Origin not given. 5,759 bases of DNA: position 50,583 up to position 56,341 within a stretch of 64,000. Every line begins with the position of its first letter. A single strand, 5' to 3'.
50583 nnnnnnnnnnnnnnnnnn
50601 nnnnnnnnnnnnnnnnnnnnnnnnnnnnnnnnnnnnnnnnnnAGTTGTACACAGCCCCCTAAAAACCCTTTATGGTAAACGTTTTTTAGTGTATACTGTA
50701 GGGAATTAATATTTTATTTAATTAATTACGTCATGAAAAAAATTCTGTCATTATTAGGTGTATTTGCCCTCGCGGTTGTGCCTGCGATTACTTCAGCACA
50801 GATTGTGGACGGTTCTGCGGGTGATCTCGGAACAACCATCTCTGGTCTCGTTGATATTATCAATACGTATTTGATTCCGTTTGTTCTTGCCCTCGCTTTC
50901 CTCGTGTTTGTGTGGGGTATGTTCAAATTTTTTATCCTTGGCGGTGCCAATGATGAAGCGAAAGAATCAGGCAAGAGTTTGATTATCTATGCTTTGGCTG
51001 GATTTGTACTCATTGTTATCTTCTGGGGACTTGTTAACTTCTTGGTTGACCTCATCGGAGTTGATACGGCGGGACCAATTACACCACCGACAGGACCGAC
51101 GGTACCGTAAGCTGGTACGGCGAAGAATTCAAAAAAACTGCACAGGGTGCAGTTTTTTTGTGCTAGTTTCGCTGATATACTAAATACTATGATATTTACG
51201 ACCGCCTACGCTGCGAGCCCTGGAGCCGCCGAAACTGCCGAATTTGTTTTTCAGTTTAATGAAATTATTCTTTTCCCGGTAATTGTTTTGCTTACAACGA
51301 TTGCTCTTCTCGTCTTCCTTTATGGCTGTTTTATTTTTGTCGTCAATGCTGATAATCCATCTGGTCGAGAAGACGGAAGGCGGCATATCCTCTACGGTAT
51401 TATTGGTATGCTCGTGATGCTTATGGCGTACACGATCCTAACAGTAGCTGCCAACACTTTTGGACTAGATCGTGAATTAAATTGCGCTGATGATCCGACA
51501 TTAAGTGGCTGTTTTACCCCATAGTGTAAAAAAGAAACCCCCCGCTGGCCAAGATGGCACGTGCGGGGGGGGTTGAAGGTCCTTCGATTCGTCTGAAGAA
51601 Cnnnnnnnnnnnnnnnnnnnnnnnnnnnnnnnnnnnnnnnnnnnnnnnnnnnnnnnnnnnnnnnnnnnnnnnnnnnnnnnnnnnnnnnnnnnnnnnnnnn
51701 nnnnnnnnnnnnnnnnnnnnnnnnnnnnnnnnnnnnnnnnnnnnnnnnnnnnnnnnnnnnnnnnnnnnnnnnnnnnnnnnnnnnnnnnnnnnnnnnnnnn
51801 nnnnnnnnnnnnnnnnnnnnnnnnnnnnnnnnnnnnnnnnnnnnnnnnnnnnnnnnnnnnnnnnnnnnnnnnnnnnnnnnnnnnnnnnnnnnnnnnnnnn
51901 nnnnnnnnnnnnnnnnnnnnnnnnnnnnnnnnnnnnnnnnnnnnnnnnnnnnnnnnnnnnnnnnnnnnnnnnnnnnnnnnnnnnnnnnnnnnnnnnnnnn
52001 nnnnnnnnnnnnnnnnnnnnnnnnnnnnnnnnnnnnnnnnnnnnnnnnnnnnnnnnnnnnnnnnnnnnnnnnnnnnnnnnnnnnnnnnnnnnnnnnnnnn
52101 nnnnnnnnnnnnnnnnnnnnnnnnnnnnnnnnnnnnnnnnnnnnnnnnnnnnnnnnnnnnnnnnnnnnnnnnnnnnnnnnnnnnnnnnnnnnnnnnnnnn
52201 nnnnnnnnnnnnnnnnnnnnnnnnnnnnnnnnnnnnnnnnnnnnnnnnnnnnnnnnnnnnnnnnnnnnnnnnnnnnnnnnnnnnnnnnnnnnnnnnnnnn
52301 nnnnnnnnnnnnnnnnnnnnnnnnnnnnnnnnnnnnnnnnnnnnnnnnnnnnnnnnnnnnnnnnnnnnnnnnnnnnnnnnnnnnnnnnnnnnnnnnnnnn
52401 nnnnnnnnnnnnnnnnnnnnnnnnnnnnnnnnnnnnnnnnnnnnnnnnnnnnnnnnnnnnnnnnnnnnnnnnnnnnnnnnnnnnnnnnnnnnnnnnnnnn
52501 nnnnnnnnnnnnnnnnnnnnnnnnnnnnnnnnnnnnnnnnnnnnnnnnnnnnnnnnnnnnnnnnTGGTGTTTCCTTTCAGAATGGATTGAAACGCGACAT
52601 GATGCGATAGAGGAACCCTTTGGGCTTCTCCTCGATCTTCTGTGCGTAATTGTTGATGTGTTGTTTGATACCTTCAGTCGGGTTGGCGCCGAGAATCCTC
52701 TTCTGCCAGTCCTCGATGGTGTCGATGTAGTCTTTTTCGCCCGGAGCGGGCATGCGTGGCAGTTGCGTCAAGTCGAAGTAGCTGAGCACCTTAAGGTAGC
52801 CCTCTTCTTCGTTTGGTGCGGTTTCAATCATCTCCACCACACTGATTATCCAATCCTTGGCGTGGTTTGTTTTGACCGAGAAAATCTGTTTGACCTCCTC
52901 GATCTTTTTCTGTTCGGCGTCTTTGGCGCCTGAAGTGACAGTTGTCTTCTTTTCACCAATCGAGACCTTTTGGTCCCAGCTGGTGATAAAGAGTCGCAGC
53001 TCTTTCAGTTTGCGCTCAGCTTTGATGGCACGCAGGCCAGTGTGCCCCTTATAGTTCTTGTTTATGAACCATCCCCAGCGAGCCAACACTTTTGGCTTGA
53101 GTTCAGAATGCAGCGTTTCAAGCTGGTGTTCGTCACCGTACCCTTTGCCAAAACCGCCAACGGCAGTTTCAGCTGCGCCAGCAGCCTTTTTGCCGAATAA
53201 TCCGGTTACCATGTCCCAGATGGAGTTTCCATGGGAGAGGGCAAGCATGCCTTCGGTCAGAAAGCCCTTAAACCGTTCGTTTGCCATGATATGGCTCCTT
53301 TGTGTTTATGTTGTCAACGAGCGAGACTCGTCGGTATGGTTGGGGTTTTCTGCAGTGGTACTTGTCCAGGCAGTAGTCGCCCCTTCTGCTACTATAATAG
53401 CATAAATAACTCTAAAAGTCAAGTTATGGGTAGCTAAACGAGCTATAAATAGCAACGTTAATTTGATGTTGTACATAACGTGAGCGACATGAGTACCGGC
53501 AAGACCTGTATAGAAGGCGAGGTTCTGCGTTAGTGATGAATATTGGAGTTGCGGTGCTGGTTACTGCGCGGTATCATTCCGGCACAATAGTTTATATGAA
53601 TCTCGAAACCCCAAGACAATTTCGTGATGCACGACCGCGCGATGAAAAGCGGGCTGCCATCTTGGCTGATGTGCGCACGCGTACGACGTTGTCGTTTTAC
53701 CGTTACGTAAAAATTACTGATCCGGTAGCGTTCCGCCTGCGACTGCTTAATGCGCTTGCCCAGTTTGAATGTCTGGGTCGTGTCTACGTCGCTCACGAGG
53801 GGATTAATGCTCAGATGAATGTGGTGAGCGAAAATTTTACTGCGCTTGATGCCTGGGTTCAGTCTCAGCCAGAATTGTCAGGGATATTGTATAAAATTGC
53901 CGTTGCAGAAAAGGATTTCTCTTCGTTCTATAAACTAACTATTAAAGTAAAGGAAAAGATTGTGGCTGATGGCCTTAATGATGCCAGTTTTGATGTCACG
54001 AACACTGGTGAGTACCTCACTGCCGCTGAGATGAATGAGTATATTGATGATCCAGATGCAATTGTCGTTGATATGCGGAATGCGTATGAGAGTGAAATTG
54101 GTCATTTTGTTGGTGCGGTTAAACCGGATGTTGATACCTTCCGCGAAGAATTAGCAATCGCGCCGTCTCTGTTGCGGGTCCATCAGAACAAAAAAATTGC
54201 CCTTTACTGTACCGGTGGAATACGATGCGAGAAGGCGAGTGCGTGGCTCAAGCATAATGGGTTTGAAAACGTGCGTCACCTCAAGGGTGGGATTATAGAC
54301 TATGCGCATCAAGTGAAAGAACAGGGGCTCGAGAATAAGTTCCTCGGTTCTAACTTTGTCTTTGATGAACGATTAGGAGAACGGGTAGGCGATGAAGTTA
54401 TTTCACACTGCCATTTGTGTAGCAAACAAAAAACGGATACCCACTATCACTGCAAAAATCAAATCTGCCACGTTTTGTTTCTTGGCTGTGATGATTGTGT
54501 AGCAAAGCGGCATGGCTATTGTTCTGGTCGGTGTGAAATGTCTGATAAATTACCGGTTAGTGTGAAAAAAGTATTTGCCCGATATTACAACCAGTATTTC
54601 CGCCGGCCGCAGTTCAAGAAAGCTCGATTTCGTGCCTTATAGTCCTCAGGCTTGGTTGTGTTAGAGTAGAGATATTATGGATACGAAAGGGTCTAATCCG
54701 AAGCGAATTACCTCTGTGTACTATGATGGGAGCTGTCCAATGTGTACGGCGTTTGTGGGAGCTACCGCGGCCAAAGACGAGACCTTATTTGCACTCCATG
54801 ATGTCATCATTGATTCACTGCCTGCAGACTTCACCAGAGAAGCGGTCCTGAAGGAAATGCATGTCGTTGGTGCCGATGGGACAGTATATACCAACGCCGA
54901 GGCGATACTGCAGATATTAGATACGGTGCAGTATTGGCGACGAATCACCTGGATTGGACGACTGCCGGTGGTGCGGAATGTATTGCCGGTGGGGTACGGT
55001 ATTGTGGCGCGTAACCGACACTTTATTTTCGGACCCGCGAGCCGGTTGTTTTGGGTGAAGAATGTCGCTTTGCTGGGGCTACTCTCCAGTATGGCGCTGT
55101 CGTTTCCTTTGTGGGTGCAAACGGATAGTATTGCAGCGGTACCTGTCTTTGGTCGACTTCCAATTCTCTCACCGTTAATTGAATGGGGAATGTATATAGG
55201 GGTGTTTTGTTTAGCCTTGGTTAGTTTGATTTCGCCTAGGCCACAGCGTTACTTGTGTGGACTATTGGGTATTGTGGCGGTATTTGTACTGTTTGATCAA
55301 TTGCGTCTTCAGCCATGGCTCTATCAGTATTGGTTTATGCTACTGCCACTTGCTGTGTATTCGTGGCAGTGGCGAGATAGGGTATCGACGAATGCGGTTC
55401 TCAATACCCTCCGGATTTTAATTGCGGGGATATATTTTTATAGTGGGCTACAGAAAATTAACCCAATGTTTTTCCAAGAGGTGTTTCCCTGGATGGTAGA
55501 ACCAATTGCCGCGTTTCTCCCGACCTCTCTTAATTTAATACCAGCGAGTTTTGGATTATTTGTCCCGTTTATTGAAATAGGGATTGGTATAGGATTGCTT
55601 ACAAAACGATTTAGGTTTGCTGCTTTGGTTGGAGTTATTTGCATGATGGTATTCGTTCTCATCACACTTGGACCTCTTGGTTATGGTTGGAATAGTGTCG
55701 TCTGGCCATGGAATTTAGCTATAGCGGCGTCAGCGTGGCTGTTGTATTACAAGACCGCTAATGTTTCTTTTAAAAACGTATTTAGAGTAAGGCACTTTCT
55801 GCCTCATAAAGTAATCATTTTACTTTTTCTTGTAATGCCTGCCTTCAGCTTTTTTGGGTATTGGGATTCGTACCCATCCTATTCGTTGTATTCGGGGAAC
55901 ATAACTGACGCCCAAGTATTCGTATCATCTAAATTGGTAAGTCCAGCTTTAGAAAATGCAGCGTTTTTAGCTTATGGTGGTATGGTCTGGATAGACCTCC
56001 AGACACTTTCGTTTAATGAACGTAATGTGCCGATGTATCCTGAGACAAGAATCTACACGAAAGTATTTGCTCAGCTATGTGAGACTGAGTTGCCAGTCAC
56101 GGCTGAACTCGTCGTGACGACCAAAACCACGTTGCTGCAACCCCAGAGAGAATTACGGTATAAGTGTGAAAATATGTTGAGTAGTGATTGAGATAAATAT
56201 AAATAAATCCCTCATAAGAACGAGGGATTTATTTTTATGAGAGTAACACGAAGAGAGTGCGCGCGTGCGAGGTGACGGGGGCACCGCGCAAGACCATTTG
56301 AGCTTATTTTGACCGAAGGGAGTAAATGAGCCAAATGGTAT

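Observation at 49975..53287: Tandem array of four T4SS-pilin-like small membrane proteins next to two GC-rich convergent genes: possible remnant of a conjugative or T4SS-like island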

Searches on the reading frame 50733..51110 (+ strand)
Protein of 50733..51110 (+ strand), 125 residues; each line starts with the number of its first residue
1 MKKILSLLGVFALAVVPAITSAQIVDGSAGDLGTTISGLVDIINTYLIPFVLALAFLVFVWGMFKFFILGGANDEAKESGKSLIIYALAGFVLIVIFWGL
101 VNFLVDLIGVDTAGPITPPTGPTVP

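Call 3: search_protein_families(library=pfam, proteins=[window:50733-51110:+], max_evalue=1)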
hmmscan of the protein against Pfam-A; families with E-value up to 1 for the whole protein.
window:50733-51110:+ (125 aa): 5 families
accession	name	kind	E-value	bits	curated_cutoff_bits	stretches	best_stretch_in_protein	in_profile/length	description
PF18895.5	T4SS_pilin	-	5.5e-09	36.4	26.6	1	37-104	10-71/71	Type IV secretion system pilin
PF17364.7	DUF5389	-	0.049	14.2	25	1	74-104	3-33/104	Family of unknown function (DUF5389)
PF18920.5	DUF5671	-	0.25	11.7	28.4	1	83-117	2-36/132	Domain of unknown function (DUF5671)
PF03350.21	UPF0114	-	0.73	10.5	23.1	1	6-77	15-83/117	Uncharacterized protein family, UPF0114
PF12725.13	DUF3810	-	0.86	9.3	28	0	36-102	16-83/311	Protein of unknown function (DUF3810)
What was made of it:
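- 50733..51110 (+): pil3, class-3 pilin-like protein (125 aa): signal-like segment ending TSA|QI and loop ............. Candidate major subunit (inference). PF18895 36.4 bits (call 3).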

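Call 4: search_protein_families(library=ncbifam, proteins=[window:50733-51110:+], max_evalue=1)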
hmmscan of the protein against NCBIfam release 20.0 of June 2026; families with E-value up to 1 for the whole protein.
window:50733-51110:+ (125 aa): 5 families
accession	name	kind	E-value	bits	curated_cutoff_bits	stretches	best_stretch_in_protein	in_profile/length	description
NF045849.1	ICE_MMCAP2_0565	equivalog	6.9e-08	32.1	40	1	38-106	8-78/80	Mbov_0395 family pilin-like conjugal transfer protein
NF038029.1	LP_plasma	domain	0.00073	20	24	1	1-20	1-20/24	lipoprotein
NF037976.1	gtrA_1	subfamily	0.0034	17.5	50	1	63-101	51-89/126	GtrA family protein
NF046050.1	CPBP_fam_MroQ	equivalog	0.045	13.2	270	1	34-105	34-103/243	intramembrane glutamic endopeptidase MroQ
TIGR03758.1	conj_TIGR03758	hypoth_equivalog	0.15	12.3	42.7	1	42-96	18-71/76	TIGR03758 family integrating conjugative element protein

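Call 8: find_encoding_contigs(protein=window:50733-51110:+, flank=10000, max_places=6)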
Protein window:50733-51110:+ (125 aa): 19 contigs read that carry it; 6 places shown.
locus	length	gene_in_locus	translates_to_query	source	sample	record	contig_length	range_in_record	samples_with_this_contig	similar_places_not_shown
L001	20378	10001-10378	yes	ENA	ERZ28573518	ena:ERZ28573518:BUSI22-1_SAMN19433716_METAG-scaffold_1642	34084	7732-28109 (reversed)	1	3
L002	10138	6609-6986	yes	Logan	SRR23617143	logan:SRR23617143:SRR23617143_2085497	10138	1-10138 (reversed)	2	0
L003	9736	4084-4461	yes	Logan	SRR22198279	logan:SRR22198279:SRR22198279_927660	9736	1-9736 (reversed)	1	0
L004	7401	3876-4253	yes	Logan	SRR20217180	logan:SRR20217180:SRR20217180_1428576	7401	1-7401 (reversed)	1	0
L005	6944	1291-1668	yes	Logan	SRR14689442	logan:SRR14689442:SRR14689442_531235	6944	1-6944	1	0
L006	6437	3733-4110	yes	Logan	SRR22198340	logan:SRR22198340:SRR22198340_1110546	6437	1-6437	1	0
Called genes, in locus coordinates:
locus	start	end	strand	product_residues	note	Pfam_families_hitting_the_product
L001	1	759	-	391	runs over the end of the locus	PF03129:HGTP_anticodon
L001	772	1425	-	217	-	PF10502:Peptidase_S26, PF00717:Peptidase_S24 (weak)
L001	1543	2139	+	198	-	PF01195:Pept_tRNA_hydro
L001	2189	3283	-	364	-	PF00575:S1, PF23459:S1_RRP5 (faint), PF21710:Spt6_S1 (faint), PF00575:S1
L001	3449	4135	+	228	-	PF13483:Lactamase_B_3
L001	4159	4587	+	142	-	-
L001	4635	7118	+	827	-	PF00521:DNA_topoisoIV, PF03989:DNA_gyraseA_C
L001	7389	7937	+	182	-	PF01209:Ubie_methyltran, PF13847:Methyltransf_31, PF08241:Methyltransf_11, PF08242:Methyltransf_12 (weak), PF13649:Methyltransf_25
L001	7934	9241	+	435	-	PF13416:SBP_bac_8 (weak)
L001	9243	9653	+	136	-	PF18895:T4SS_pilin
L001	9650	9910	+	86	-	-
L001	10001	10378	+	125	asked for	PF18895:T4SS_pilin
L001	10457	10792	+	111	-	-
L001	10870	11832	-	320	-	-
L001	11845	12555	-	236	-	-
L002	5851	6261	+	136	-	PF18895:T4SS_pilin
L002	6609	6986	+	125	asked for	PF18895:T4SS_pilin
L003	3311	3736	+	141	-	PF18895:T4SS_pilin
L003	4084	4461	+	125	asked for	PF18895:T4SS_pilin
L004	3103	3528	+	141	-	PF18895:T4SS_pilin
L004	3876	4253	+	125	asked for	PF18895:T4SS_pilin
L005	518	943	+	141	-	PF18895:T4SS_pilin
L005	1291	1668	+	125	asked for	PF18895:T4SS_pilin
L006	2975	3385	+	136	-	PF18895:T4SS_pilin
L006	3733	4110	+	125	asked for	PF18895:T4SS_pilin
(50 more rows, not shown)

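Call 82: search_protein_families(library=phrogs, proteins=[window:50733-51110:+], max_evalue=0.01)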
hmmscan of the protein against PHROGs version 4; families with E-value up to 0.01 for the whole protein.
window:50733-51110:+ (125 aa): 0 families

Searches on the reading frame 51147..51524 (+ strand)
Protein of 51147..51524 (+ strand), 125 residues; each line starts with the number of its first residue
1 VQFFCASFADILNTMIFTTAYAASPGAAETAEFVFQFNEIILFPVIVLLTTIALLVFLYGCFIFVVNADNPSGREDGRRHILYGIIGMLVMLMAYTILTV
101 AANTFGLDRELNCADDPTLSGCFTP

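Call 3: search_protein_families(library=pfam, proteins=[window:51147-51524:+], max_evalue=1)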
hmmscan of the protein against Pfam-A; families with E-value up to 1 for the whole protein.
window:51147-51524:+ (125 aa): 8 families
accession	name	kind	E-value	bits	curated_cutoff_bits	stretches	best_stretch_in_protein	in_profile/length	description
PF18895.5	T4SS_pilin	-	0.00017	22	26.6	1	48-100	19-70/71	Type IV secretion system pilin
PF17197.9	DUF5134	-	0.0047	17.4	29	1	44-100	23-80/152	Domain of unknown function (DUF5134)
PF06653.16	Claudin_3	-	0.0047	17.3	28.7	1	44-111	56-123/163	Tight junction protein, Claudin-like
PF10066.14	DUF2304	-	0.008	16.9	25.5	1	50-112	3-65/106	Uncharacterized conserved protein (DUF2304)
PF07331.16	TctB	-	0.021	15.5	29.1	1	23-98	25-85/137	Tripartite tricarboxylate transporter TctB family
PF03600.22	CitMHS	-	0.033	13.7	31.9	1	9-99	130-220/336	Citrate transporter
PF05987.18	DUF898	-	0.082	12.4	28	1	16-100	161-245/336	Bacterial protein of unknown function (DUF898)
PF04956.18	TrbC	-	0.75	10.5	27.9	0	5-98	13-95/98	TrbC/VIRB2 pilin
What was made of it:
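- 51189..51524 (+): pil4, class-4 pilin-like protein (111 aa): short N-terminal segment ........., loop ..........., and a C-terminal tail with a Cys pair (C-x8-GC). PF18895 22.0 bits, below cut-off (call 3).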

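Call 4: search_protein_families(library=ncbifam, proteins=[window:51147-51524:+], max_evalue=1)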
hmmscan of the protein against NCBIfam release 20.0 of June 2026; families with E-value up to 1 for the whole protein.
window:51147-51524:+ (125 aa): 1 family
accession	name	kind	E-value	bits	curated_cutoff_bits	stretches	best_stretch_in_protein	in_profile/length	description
NF045849.1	ICE_MMCAP2_0565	equivalog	9.4e-07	28.4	40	1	36-103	11-78/80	Mbov_0395 family pilin-like conjugal transfer protein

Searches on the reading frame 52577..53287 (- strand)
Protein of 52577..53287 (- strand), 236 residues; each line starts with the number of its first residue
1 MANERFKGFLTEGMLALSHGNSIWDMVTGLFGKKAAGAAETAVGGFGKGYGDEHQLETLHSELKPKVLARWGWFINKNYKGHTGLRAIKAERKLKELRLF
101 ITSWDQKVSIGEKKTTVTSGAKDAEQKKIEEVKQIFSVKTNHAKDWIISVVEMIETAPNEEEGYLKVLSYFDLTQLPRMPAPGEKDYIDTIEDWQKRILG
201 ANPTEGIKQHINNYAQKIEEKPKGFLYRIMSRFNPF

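Call 3: search_protein_families(library=pfam, proteins=[window:52577-53287:-], max_evalue=1)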
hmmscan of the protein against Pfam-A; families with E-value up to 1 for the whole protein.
window:52577-53287:- (236 aa): 0 families

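Call 4: search_protein_families(library=ncbifam, proteins=[window:52577-53287:-], max_evalue=1)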
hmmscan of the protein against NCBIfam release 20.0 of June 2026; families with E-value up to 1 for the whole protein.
window:52577-53287:- (236 aa): 0 families

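Call 15: find_homologous_proteins(query=window:52577-53287:-)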
Query window:52577-53287:- (236 aa): 5 proteins with E <= 0.001 among 310 candidates.
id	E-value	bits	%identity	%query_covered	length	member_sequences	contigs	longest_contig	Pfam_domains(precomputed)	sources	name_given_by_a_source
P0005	3.5e-155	532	100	100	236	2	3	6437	-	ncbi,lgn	-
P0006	2.5e-102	360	66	100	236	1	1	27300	-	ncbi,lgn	-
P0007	6.3e-97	342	64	100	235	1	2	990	-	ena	-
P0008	6.5e-97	342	67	99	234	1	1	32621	-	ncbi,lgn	-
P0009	4.1e-62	228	47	100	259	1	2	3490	-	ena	-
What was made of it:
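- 52577..53287 (-): Soluble, probably all-alpha protein (236 aa), lying upstream of the membrane gene in the same operon. Function unknown. Five relatives in 5.8 billion proteins, 47-100% identical (call 15).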

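Call 17: find_encoding_contigs(protein=P0006, flank=10000, max_places=3)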
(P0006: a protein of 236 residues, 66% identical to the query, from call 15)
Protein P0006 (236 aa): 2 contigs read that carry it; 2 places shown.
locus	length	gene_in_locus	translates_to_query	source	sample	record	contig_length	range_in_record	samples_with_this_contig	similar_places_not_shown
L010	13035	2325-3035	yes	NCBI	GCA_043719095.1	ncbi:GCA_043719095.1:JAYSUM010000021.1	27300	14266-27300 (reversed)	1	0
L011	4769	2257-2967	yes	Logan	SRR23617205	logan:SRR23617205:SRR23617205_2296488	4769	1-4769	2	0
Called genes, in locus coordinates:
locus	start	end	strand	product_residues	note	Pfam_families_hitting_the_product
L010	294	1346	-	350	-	PF17773:UPF0176_N, PF00581:Rhodanese, PF12368:Rhodanese_C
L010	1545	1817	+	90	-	-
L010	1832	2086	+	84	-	-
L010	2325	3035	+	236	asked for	-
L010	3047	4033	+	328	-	-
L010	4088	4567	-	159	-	PF18895:T4SS_pilin (weak)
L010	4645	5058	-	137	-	PF18895:T4SS_pilin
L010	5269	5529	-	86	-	PF18895:T4SS_pilin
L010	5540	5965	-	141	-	PF18895:T4SS_pilin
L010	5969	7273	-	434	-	PF13416:SBP_bac_8, PF01547:SBP_bac_1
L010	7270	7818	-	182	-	PF01209:Ubie_methyltran (weak), PF08241:Methyltransf_11, PF13649:Methyltransf_25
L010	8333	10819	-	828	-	PF00521:DNA_topoisoIV, PF03989:DNA_gyraseA_C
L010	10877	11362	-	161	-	-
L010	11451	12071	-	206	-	PF13483:Lactamase_B_3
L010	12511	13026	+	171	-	-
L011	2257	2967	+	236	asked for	-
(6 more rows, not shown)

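Call 18: find_encoding_contigs(protein=P0009, flank=10000, max_places=3)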
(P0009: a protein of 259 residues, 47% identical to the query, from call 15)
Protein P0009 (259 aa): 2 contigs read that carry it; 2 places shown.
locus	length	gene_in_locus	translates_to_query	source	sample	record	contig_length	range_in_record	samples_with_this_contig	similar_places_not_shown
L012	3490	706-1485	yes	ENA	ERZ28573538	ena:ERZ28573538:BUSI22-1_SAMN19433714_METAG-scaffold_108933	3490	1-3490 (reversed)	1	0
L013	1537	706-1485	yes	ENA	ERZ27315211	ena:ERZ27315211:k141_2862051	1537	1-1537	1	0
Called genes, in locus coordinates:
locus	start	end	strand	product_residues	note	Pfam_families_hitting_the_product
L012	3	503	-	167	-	?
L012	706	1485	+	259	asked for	-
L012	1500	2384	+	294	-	-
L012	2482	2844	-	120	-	PF18895:T4SS_pilin (weak)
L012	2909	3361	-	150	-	PF18895:T4SS_pilin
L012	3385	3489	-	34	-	?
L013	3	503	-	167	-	?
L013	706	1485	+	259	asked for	-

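Call 38: predict_structure(alignment_id=A3)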
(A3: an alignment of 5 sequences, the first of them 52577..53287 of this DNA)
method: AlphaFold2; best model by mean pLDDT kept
length: 236 residues; sequences in the alignment: 5
mean_pLDDT: 54.2   pTM: 0.44
mean pLDDT of the five models: 54.2, 50.1, 48.9, 45.5, 45.2
residues with pLDDT >= 90: 0; 70-90: 44; 50-70: 94; < 50: 98
segments of 3 or more residues with pLDDT < 50: 1-54, 103-140, 231-236
pLDDT, mean of each block of 10 residues (from residue 1): 32 32 35 35 34 53 78 73 65 63 44 36 38 35 68 85 76 64 67 63 63 63 54 37
secondary structure, 60 per line:
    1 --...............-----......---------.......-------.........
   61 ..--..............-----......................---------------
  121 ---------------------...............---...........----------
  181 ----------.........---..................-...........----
elements in order: H3-17 H23-28 H38-44 H52-62 H65-78 H84-105 H142-156 H160-170 H191-199 H203-220 H222-232
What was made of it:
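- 52577..53287 (-): AF2 model is poor, pLDDT 54, helices only (call 38).
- Tried and rejected: The AF2 model from 5 sequences was too poor (pLDDT 54) to search with (call 38).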

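Call 58: search_solved_structures(query=A3, max_evalue=10)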
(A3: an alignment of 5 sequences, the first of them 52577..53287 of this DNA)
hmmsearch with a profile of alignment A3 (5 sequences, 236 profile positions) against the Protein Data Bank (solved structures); distinct sequences matched with E-value up to 10: 6.
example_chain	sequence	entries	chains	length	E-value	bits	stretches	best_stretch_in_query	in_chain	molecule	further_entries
5xcv_A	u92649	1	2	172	0.53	13.1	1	131-225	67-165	VH(S112C)-SARAH chimera,VH(S112C)-SARAH chimera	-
2efk_A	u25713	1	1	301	1.1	12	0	136-184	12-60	Cdc42-interacting protein 4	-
8iqs_L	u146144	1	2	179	1.3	11.8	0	190-222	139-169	M11 VL-SARAH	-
8iqp_L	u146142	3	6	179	1.3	11.8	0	190-222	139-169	M9 VL-SARAH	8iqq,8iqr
8hyl_B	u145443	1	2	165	1.7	11.4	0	190-222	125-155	VL-SARAH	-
1bwu_P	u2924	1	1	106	2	11.2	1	17-46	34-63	PROTEIN (AGGLUTININ)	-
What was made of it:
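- Tried and rejected: A PDB profile search was empty (call 58).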

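Call 82: search_protein_families(library=phrogs, proteins=[window:52577-53287:-], max_evalue=0.01)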
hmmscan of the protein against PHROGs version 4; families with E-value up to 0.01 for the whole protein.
window:52577-53287:- (236 aa): 0 families

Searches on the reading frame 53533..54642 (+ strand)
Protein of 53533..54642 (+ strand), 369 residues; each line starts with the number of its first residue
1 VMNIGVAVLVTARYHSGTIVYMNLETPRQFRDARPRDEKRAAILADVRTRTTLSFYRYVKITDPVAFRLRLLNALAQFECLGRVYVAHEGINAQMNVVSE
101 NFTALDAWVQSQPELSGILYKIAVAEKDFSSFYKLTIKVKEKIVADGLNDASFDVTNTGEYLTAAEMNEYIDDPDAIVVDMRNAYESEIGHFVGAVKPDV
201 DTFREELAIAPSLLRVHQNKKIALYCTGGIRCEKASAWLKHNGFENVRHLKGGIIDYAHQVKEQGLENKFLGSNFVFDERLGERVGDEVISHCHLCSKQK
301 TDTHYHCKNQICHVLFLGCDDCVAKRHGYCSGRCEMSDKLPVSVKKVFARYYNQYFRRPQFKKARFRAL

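Call 3: search_protein_families(library=pfam, proteins=[window:53533-54642:+], max_evalue=1)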
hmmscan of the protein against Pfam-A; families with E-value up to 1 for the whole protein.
window:53533-54642:+ (369 aa): 4 families
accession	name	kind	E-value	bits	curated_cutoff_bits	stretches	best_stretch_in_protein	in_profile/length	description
PF17773.7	UPF0176_N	-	7.8e-21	74.7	26.2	1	51-143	2-92/92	UPF0176 acylphosphatase like domain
PF12368.13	Rhodanese_C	-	2.1e-16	60.4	26.9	1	272-335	2-66/66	Rhodanase C-terminal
PF00581.25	Rhodanese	-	9.7e-12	45.7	22.2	1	163-256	1-98/102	Rhodanese-like domain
PF10497.14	zf-4CXXC_R1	-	0.014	16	22.7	1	291-329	7-46/99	Zinc-finger domain of monoamine-oxidase A repressor R1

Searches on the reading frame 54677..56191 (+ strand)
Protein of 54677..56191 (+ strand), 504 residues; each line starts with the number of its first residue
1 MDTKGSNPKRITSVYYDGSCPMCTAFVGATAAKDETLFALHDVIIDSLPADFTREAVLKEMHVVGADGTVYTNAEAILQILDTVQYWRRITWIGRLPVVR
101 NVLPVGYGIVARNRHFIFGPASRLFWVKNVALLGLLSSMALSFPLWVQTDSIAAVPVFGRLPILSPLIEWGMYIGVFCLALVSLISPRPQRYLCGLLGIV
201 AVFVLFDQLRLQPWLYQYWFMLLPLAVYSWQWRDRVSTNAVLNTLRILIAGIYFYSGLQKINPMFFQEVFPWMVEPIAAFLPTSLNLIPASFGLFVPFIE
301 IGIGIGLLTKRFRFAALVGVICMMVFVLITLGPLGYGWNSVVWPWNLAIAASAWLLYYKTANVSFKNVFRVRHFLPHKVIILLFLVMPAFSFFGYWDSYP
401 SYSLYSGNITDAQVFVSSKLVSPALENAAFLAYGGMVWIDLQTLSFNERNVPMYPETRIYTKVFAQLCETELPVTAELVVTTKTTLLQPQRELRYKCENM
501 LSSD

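Call 3: search_protein_families(library=pfam, proteins=[window:54677-56191:+], max_evalue=1)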
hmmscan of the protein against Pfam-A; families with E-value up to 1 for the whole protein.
window:54677-56191:+ (504 aa): 3 families
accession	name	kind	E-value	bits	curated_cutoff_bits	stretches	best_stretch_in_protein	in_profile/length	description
PF04134.17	DCC1-like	-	2e-16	61.7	27.8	1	14-119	1-112/113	DCC1-like thiol-disulfide oxidoreductase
PF07681.17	DoxX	-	9.7e-06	26.6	23.6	1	244-328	4-81/85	DoxX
PF07291.16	MauE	-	9.8e-05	23.1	27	1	239-330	2-86/128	Methylamine utilisation protein MauE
